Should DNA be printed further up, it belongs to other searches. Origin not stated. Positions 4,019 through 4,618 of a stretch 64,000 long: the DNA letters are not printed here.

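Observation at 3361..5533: ECF sigma factor paired with an anti-sigma zinc-finger domain fused to a complete GspE/PilB secretion ATPase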

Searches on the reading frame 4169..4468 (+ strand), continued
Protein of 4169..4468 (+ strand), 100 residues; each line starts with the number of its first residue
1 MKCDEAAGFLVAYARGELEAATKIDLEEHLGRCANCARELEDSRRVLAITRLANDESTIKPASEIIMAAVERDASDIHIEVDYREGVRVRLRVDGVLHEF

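Call 70: search_protein_families(library=pfam, proteins=[P0230, P0320, P0370, P0265], max_evalue=0.001)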
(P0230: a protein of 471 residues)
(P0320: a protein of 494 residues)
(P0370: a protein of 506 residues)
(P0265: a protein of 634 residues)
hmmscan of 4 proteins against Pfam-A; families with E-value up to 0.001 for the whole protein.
P0230 (471 aa): 3 families
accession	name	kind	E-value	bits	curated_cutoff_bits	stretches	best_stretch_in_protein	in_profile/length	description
PF00437.27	T2SSE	-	1.9e-70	237.8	24.9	1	214-470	3-255/370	Type II/IV secretion system protein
PF02861.25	Clp_N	-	3.6e-26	91.5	20.7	2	94-145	1-52/53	Clp amino terminal domain, pathogenicity island component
PF13490.11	zf-HC2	-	1.4e-10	41.5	22.2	1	164-197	1-34/35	Putative zinc-finger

P0320 (494 aa): 3 families
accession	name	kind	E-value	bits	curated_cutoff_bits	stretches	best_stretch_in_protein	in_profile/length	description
PF00437.27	T2SSE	-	2e-109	366.1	24.9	1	106-479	11-370/370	Type II/IV secretion system protein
PF13191.12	AAA_16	-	0.00013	23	32.6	1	224-284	7-75/167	AAA ATPase domain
PF13173.12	AAA_14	-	0.0002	21.8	27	1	239-329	4-85/129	AAA domain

P0370 (506 aa): 3 families
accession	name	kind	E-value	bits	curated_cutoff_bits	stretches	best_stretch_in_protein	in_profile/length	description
PF00437.27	T2SSE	-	4.4e-73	246.5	24.9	1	122-496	10-370/370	Type II/IV secretion system protein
PF13604.12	AAA_30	-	3e-05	24.3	27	1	238-283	2-46/191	AAA domain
PF13401.12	AAA_22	-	0.00048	20.9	27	0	255-295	6-45/130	AAA domain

P0265 (634 aa): 3 families
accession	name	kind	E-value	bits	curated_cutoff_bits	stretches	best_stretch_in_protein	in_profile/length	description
PF00437.27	T2SSE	-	2.3e-76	257.3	24.9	1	231-617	7-369/370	Type II/IV secretion system protein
PF04542.20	Sigma70_r2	-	4.9e-12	45.9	24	1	14-67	14-69/71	Sigma-70 region 2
PF13490.11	zf-HC2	-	2.8e-08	34.2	22.2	1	177-211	1-35/35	Putative zinc-finger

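Call 79: find_encoding_contigs(protein=P0283, flank=9000, max_places=1)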
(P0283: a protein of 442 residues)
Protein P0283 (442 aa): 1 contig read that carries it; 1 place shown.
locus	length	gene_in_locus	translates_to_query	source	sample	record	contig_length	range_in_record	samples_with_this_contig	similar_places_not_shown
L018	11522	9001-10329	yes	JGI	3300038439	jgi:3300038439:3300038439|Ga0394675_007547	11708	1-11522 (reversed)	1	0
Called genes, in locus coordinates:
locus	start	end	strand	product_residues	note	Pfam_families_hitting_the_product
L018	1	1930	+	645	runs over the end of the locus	PF11412:DsbD_N, PF02683:DsbD_TM, PF03190:Thioredox_DsbH (faint), PF13098:Thioredoxin_2, PF13899:Thioredoxin_7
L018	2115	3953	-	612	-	PF01590:GAF, PF13185:GAF_2, PF13492:GAF_3, PF13487:HD_5, PF01966:HD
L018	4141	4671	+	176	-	PF03692:CxxCxxCC (weak)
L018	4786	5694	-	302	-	PF20244:DUF6599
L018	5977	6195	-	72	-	-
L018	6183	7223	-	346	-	PF01408:GFO_IDH_MocA, PF02894:GFO_IDH_MocA_C, PF22725:GFO_IDH_MocA_C3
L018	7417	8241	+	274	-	PF04909:Amidohydro_2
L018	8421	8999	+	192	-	PF04542:Sigma70_r2, PF08281:Sigma70_r4_2, PF04545:Sigma70_r4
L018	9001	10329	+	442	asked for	PF13490:zf-HC2, PF00437:T2SSE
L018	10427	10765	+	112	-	PF01909:NTP_transf_2, PF18765:Polbeta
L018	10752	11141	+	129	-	PF05168:HEPN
